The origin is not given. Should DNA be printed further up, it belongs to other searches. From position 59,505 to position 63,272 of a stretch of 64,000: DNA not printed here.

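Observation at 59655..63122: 1155-aa protein: DUF4062 in the effector position of a STAND NTPase, plus an unassignable ~280-aa C-terminal domain after the TPR array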

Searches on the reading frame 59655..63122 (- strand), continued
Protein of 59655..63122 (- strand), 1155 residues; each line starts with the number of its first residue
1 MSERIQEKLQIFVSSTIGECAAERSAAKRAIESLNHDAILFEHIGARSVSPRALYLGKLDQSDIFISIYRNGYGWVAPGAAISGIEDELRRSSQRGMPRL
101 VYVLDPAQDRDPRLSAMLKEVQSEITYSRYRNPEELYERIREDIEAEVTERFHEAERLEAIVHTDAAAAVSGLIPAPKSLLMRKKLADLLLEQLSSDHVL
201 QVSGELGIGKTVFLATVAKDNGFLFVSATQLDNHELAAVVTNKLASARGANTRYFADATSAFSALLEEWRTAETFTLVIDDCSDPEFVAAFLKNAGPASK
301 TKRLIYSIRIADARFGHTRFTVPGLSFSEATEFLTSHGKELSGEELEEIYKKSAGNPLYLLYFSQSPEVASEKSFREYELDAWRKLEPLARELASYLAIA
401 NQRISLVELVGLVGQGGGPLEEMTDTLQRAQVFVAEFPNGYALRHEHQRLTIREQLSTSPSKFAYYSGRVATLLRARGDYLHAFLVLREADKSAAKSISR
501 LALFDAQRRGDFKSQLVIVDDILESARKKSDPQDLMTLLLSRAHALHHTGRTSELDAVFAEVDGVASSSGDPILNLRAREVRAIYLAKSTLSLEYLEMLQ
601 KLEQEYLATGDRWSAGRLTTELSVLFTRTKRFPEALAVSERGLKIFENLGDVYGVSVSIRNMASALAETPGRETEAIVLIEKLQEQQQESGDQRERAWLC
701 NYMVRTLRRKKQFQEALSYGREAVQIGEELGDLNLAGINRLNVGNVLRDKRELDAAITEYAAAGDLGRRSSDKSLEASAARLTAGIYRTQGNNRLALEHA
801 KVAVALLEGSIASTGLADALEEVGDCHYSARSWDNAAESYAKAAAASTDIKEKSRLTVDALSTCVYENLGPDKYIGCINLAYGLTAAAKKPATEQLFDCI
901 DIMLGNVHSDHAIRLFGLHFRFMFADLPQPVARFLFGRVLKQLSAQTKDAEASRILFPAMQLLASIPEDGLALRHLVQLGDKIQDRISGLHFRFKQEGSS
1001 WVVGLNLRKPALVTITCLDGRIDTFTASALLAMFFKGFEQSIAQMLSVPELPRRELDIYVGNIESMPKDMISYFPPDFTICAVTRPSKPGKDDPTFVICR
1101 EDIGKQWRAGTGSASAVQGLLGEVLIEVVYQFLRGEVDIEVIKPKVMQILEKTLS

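Call 13: find_homologous_proteins(query=window:59655-63122:-)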
Query window:59655-63122:- (1155 aa): 144 proteins with E <= 0.001 among 8000 candidates; the best 120 are listed.
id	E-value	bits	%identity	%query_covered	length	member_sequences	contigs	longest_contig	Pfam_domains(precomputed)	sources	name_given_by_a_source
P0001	0.0e+0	2334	100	92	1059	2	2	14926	PF13424.13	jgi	jgi:tetratricopeptide (TPR) repeat protein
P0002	0.0e+0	2256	89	100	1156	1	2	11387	PF13271.12,PF13424.13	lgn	-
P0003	0.0e+0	2152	84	100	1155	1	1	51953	PF13271.12,PF13424.13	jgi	jgi:tetratricopeptide (TPR) repeat protein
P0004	0.0e+0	1669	65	100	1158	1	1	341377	PF13271.12,PF13424.13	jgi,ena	jgi:tetratricopeptide (TPR) repeat protein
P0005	0.0e+0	1667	65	100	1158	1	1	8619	PF13271.12,PF13424.13,PF07719.24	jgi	jgi:tetratricopeptide (TPR) repeat protein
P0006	0.0e+0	1602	63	99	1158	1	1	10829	PF13271.12,PF13424.13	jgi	jgi:tetratricopeptide (TPR) repeat protein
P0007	0.0e+0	1596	63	100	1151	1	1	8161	PF13271.12,PF13424.13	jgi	jgi:tetratricopeptide (TPR) repeat protein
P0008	0.0e+0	1573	63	100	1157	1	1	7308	PF13271.12,PF13424.13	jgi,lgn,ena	-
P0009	0.0e+0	1527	61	100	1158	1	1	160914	PF13271.12,PF13424.13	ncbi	-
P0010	0.0e+0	1492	59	100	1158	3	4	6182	PF13271.12,PF13424.13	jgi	jgi:tetratricopeptide (TPR) repeat protein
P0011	0.0e+0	1431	55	99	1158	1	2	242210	PF13271.12,PF13424.13,PF07719.24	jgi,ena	jgi:tetratricopeptide (TPR) repeat protein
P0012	0.0e+0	1404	56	100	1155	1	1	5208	PF13271.12,PF13424.13,PF14938.13,PF07719.24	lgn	-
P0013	0.0e+0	1325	59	91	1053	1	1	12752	PF13271.12,PF13424.13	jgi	jgi:tetratricopeptide (TPR) repeat protein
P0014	0.0e+0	1286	57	90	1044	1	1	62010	PF13424.13,PF07719.24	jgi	jgi:tetratricopeptide (TPR) repeat protein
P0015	0.0e+0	1272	66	78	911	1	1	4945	PF13271.12,PF13424.13,PF14938.13,PF07719.24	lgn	-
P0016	7.2e-275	933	41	100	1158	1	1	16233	PF13271.12,PF13424.13,PF13181.13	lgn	-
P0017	1.2e-256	873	40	100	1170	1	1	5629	PF17874.8,PF13271.12,PF13424.13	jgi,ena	-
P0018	2.8e-252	858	39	100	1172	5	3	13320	PF13271.12,PF13424.13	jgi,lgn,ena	jgi:tetratricopeptide (TPR) repeat protein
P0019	2.8e-234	798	38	100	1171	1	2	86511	PF13271.12,PF13424.13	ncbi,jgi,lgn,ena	-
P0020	2.8e-196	673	34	100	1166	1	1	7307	PF25201.1,PF13271.12,PF13424.13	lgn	-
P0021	2.7e-159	550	30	99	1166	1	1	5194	PF13271.12,PF13424.13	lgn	-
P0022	5.5e-150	519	30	100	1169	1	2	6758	PF17874.8,PF13271.12,PF13424.13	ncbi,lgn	-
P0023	4.9e-149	516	35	71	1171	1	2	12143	PF13271.12,PF13424.13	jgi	jgi:tetratricopeptide (TPR) repeat protein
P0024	1.9e-147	511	30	99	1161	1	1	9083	PF17874.8,PF13271.12,PF13424.13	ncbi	-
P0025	1.4e-143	498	31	99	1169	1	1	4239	PF13271.12,PF13424.13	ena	-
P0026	2.2e-132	461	29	99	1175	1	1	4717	PF17874.8,PF13271.12,PF13424.13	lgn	-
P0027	7.6e-131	456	30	100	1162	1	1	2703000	PF13271.12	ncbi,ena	-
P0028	1.6e-125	438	33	73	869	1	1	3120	PF17874.8,PF13271.12,PF13424.13,PF13176.13,PF13181.13,PF07719.24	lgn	-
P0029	8.3e-120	419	28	99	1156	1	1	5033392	PF13271.12,PF13424.13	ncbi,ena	-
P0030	5.3e-119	417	28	100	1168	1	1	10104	PF13271.12,PF13424.13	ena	-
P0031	5.9e-118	413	28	99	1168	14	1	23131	PF13271.12,PF13424.13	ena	-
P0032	1.9e-91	326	31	61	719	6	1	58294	PF13271.12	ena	-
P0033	5.5e-91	324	26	99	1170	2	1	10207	PF13271.12,PF13424.13,PF07719.24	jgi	jgi:tetratricopeptide (TPR) repeat protein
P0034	1.3e-45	174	26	72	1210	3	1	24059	PF17874.8,PF13271.12,PF13424.13,PF13176.13,PF13374.13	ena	-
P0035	4.7e-37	145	26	69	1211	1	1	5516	PF17874.8,PF00515.35,PF13271.12,PF13424.13,PF13176.13,PF14938.13,PF13401.13,PF13181.13,PF07719.24,PF13374.13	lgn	-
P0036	2.2e-34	137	35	27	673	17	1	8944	PF25872.1,PF13271.12,PF13401.13,PF01637.25,PF00931.29,PF13191.13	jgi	-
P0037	2.2e-34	137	48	13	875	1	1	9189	PF17874.8,PF25872.1,PF13271.12,PF13424.13,PF13401.13,PF07719.24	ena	-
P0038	1.6e-33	134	40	22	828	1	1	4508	PF13271.12,PF13401.13,PF00931.29,PF13191.13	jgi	jgi:predicted ATPase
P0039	2.1e-33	133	44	18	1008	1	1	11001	PF13271.12,PF13401.13,PF00931.29,PF13191.13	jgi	jgi:predicted ATPase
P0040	2.5e-33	133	38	21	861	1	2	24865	PF25872.1,PF13271.12,PF13424.13,PF13401.13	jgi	jgi:predicted ATPase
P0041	9.5e-33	131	34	29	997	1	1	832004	PF25872.1,PF13271.12,PF13401.13,PF00931.29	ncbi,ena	-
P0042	1.4e-32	131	39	21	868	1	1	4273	PF17874.8,PF25872.1,PF13271.12,PF13191.13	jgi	jgi:predicted ATPase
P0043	1.9e-32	130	38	21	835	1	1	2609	PF25872.1,PF13271.12,PF13424.13,PF13401.13,PF00931.29,PF13191.13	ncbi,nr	ncbi:MAG TPA: DUF4062 domain-containing protein, partial [Streptosporangiaceae bacterium]|nr:DUF4062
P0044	4.6e-32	129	38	21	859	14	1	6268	PF25872.1,PF13271.12,PF13424.13,PF13401.13,PF13191.13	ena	-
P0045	6.0e-32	129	39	21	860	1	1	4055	PF17874.8,PF25872.1,PF13271.12,PF13424.13,PF13401.13,PF00931.29,PF13191.13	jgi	-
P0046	6.0e-32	129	39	21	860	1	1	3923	PF17874.8,PF25872.1,PF13271.12,PF13424.13,PF13401.13,PF00931.29,PF13191.13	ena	-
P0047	6.0e-32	129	39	21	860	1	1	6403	PF17874.8,PF25872.1,PF13271.12,PF13424.13,PF13401.13,PF00931.29,PF13191.13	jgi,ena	-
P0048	1.0e-31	128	39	18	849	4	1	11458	PF25872.1,PF13271.12,PF13401.13,PF00931.29,PF13191.13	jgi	jgi:predicted ATPase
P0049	1.9e-31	127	34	28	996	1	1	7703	PF25872.1,PF13271.12,PF13401.13,PF13191.13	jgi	jgi:predicted ATPase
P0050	2.0e-31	127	36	24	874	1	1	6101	PF25872.1,PF13271.12,PF13424.13,PF13401.13,PF13191.13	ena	-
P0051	3.4e-31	126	38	21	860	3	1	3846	PF17874.8,PF25872.1,PF13271.12,PF13424.13,PF13401.13,PF00931.29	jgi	jgi:predicted ATPase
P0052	4.9e-31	126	37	21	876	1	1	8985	PF17874.8,PF25872.1,PF13271.12,PF13424.13,PF13401.13,PF00931.29,PF13191.13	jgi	jgi:predicted ATPase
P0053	5.4e-31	125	42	18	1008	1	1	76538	PF13271.12,PF05729.19,PF13401.13,PF00931.29,PF13191.13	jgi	jgi:predicted ATPase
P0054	5.8e-31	125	36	24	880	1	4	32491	PF25872.1,PF13271.12,PF13401.13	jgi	jgi:predicted ATPase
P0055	5.9e-31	125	41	19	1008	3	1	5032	PF25872.1,PF13271.12,PF13401.13,PF00931.29,PF13191.13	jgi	jgi:predicted ATPase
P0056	9.4e-31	125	38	21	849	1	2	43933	PF25872.1,PF13271.12,PF13401.13,PF20703.4,PF13191.13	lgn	-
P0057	9.5e-31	125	39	18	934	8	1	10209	PF25872.1,PF13271.12,PF13401.13,PF00931.29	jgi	jgi:predicted ATPase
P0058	1.3e-30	124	39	21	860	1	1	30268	PF25872.1,PF13271.12,PF13424.13,PF13401.13,PF00931.29,PF13191.13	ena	-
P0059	1.4e-30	124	43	17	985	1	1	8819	PF13271.12,PF00931.29,PF13191.13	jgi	jgi:predicted ATPase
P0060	1.8e-30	124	37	21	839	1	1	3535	PF25872.1,PF13271.12,PF13424.13,PF13401.13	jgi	jgi:predicted ATPase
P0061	2.2e-30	123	36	21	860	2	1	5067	PF25872.1,PF13271.12,PF13424.13,PF13401.13,PF00931.29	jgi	jgi:predicted ATPase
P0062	2.3e-30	123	36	24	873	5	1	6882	PF17874.8,PF25872.1,PF13271.12,PF13424.13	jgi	jgi:predicted ATPase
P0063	3.5e-30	123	39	21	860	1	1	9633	PF25872.1,PF13271.12,PF13424.13,PF13401.13,PF13191.13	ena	-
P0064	4.2e-30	122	37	21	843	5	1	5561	PF25872.1,PF13271.12,PF13424.13,PF13401.13,PF13191.13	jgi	jgi:predicted ATPase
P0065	4.4e-30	122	37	21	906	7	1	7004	PF25872.1,PF13271.12,PF13424.13,PF13401.13,PF13191.13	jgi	jgi:predicted ATPase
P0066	5.0e-30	122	38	21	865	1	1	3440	PF25872.1,PF13271.12,PF13424.13,PF13401.13,PF00931.29,PF13191.13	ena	-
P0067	5.6e-30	122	42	17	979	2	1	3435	PF25872.1,PF13271.12,PF13401.13,PF01637.25,PF00931.29,PF13191.13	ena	-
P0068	6.5e-30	122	38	21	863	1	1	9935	PF25872.1,PF13271.12,PF00931.29,PF13191.13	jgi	jgi:predicted ATPase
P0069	7.6e-30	122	37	21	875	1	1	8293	PF25872.1,PF13271.12,PF13424.13,PF13401.13,PF00931.29,PF13191.13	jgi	jgi:predicted ATPase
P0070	7.9e-30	122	38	21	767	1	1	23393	PF25872.1,PF13271.12,PF13424.13,PF13401.13,PF00931.29,PF13191.13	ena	-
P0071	8.6e-30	121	36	23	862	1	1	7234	PF25872.1,PF13271.12,PF00931.29,PF13191.13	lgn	-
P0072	8.6e-30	121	37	21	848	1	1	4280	PF25872.1,PF13271.12,PF13424.13,PF13401.13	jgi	jgi:predicted ATPase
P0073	9.2e-30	121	39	18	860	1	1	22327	PF25872.1,PF13271.12,PF13424.13,PF13401.13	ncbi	-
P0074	9.5e-30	121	35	21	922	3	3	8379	PF25872.1,PF13271.12,PF13401.13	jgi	jgi:predicted ATPase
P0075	1.2e-29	121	35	21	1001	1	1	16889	PF25872.1,PF13271.12,PF13424.13,PF13401.13,PF00931.29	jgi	jgi:predicted ATPase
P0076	1.7e-29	120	46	14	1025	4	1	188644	PF13271.12,PF13401.13,PF00211.26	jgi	jgi:predicted ATPase/class 3 adenylate cyclase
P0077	1.9e-29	120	37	21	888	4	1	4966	PF25872.1,PF13271.12,PF13424.13,PF13401.13,PF00931.29,PF13191.13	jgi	jgi:predicted ATPase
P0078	1.9e-29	120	39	19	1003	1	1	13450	PF17874.8,PF25872.1,PF13271.12,PF13401.13,PF00931.29,PF13191.13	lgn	-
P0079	2.1e-29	120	39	21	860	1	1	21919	PF25872.1,PF13271.12,PF13424.13,PF13401.13,PF00931.29,PF13191.13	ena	-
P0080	2.5e-29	120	38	21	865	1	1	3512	PF25872.1,PF13271.12,PF13424.13,PF13401.13,PF00931.29,PF13191.13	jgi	-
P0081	2.5e-29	120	39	21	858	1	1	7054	PF25872.1,PF13271.12,PF13401.13,PF00931.29,PF13191.13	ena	-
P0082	2.7e-29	120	38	19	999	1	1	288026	PF25872.1,PF13271.12,PF13401.13,PF00931.29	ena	-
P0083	2.7e-29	120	41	18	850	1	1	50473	PF25872.1,PF13271.12,PF13401.13,PF00931.29,PF13191.13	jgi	jgi:predicted ATPase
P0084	3.3e-29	119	37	20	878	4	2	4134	PF25872.1,PF13271.12,PF13401.13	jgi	jgi:predicted ATPase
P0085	3.9e-29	119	43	15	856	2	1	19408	PF25872.1,PF13271.12,PF13401.13,PF00931.29,PF13191.13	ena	-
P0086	4.2e-29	119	50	13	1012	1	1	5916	PF13271.12,PF13401.13,PF25199.2,PF00931.29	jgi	jgi:predicted ATPase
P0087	4.8e-29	119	37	20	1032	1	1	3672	PF25872.1,PF13271.12,PF13401.13,PF00931.29,PF13191.13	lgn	-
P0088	5.2e-29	119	39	21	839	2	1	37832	PF13271.12,PF13401.13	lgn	-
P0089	5.6e-29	119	38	21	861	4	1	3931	PF17874.8,PF25872.1,PF13271.12,PF13424.13,PF13401.13,PF00931.29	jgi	jgi:predicted ATPase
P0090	1.2e-28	118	38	21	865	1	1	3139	PF25872.1,PF13271.12,PF13424.13,PF13401.13,PF00931.29,PF13191.13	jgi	-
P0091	1.2e-28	118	38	21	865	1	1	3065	PF25872.1,PF13271.12,PF13424.13,PF13401.13,PF00931.29,PF13191.13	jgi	-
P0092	1.2e-28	118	38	21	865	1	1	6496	PF25872.1,PF13271.12,PF13424.13,PF13401.13,PF00931.29,PF13191.13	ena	-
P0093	1.8e-28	117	38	21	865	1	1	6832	PF25872.1,PF13271.12,PF13424.13,PF13401.13,PF00931.29,PF13191.13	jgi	-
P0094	1.8e-28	117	38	21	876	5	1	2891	PF25872.1,PF13271.12,PF13401.13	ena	-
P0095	2.0e-28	117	44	13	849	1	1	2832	PF25872.1,PF13271.12,PF13401.13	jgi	-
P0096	2.7e-28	116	37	18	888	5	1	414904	PF25872.1,PF13271.12,PF13401.13,PF13481.13,PF13191.13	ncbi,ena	-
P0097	3.5e-28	116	38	21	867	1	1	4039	PF25872.1,PF13271.12,PF13401.13,PF00931.29,PF13191.13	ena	-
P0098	5.5e-28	115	37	18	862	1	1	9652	PF25872.1,PF13271.12,PF00931.29,PF13191.13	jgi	jgi:predicted ATPase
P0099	6.4e-28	115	37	21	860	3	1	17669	PF25872.1,PF13271.12,PF13424.13,PF13401.13,PF13191.13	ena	-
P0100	6.9e-28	115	37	21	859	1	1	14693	PF25872.1,PF13271.12,PF13424.13,PF13401.13,PF13191.13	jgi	jgi:predicted ATPase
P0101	9.3e-28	115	38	21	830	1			PF25872.1,PF13271.12,PF13401.13,PF13191.13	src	-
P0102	1.0e-27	115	43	13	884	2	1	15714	PF25872.1,PF13271.12,PF13401.13,PF00931.29,PF13191.13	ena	-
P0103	1.3e-27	114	37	21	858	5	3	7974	PF25872.1,PF13271.12,PF13424.13,PF13401.13,PF13191.13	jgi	-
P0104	1.4e-27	114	36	21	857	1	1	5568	PF25872.1,PF13271.12,PF13401.13,PF13191.13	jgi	jgi:predicted ATPase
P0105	1.5e-27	114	37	21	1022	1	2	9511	PF13271.12,PF13401.13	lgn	-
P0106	1.6e-27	114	47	13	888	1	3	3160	PF17874.8,PF25872.1,PF13271.12,PF13401.13,PF13191.13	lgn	-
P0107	1.7e-27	114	39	19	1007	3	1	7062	PF13271.12,PF13401.13,PF00931.29,PF13191.13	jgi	jgi:predicted ATPase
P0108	2.0e-27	114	37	19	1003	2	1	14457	PF25872.1,PF13271.12,PF13401.13,PF01637.25,PF00931.29,PF13191.13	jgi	jgi:predicted ATPase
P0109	2.8e-27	113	38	19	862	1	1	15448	PF25872.1,PF13271.12,PF13401.13,PF13191.13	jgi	jgi:predicted ATPase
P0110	2.9e-27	113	37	21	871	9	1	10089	PF25872.1,PF13271.12,PF13424.13,PF13401.13,PF13191.13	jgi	-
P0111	3.1e-27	113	36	21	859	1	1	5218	PF25872.1,PF13271.12,PF13424.13,PF13401.13,PF00931.29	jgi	jgi:predicted ATPase/tetratricopeptide (TPR) repeat protein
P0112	3.8e-27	113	38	21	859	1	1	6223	PF25872.1,PF13271.12,PF13424.13,PF13401.13,PF00931.29,PF13191.13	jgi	jgi:predicted ATPase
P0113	5.8e-27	112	36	21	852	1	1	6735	PF25872.1,PF13271.12,PF13424.13,PF13401.13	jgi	jgi:predicted ATPase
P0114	7.0e-27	112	38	21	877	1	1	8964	PF25872.1,PF13271.12,PF13424.13,PF13401.13,PF00931.29,PF13191.13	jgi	jgi:predicted ATPase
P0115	9.6e-27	111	47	13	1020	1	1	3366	PF25872.1,PF13271.12,PF13191.13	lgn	-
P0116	1.4e-26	111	39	19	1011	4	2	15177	PF13271.12,PF13191.13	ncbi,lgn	-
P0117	1.6e-26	111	34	24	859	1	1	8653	PF25872.1,PF13271.12,PF13424.13,PF13401.13,PF13191.13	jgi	jgi:predicted ATPase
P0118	3.0e-26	110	36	21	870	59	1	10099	PF25872.1,PF13271.12,PF13424.13,PF13401.13,PF13191.13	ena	-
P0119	3.2e-26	110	42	13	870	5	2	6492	PF25872.1,PF13271.12,PF13401.13,PF00931.29,PF13191.13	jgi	jgi:predicted ATPase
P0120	3.5e-26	109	45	13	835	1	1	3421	PF25872.1,PF13271.12,PF13401.13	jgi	jgi:predicted ATPase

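Call 19: search_solved_structures(query=A1, max_evalue=1)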
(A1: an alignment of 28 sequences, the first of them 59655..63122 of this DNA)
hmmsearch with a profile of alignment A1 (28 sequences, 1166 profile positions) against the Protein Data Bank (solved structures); distinct sequences matched with E-value up to 1: 180 (the best 60 are shown).
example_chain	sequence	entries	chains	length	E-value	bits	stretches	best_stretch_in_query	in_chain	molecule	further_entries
9qhb_A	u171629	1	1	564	9.8e-17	63.2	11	743-847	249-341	Engineered tetratricopeptide repeat protein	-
6mfv_A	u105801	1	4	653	3.9e-13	51.3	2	198-478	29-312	tetratricopeptide repeat sensor PH0952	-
3sf4_A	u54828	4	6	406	7.6e-13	50.3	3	722-840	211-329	G-protein-signaling modulator 2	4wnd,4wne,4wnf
4wng_A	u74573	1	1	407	7.6e-13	50.3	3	722-840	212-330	G-protein-signaling modulator 2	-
6hc2_A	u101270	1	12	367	7.9e-13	50.3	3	716-839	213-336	G-protein-signaling modulator 2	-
5a6c_A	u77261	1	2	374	1.8e-12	49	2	715-839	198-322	G-PROTEIN-SIGNALING MODULATOR 2, AFADIN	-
7ntf_A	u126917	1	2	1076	1.9e-12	48.9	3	705-847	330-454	Isoform 1 of UDP-N-acetylglucosamine--peptide N-acetylglucosaminyltransferase 110 kDa subu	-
3ro2_A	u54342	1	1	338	2e-12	48.9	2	713-839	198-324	G-protein-signaling modulator 2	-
4g2v_A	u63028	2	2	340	2.1e-12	48.9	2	713-839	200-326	G-protein-signaling modulator 2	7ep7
7yeh_B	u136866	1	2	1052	3e-12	48.3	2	705-847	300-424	UDP-N-acetylglucosamine--peptide N-acetylglucosaminyltransferase 110 kDa subunit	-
7yea_A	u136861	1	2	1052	3e-12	48.3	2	705-847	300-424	UDP-N-acetylglucosamine--peptide N-acetylglucosaminyltransferase 110 kDa subunit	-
8bu0_A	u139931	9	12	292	7.8e-12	47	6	743-847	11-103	Consensus tetratricopeptide repeat protein | Crystal structure of an 8-repeat consensus TPR superhelix with Zinc. | Monomer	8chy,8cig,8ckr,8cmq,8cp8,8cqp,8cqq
5a7d_B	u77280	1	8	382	1e-11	46.6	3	704-842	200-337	PINS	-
4a1s_A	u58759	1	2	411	2.8e-11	45.1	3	704-839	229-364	PARTNER OF INSCUTEABLE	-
7obi_A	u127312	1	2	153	2.9e-11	45.1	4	743-766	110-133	CTPR-rv4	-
8yl6_C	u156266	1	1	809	0.00026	22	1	194-358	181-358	Probable disease resistance protein At5g66900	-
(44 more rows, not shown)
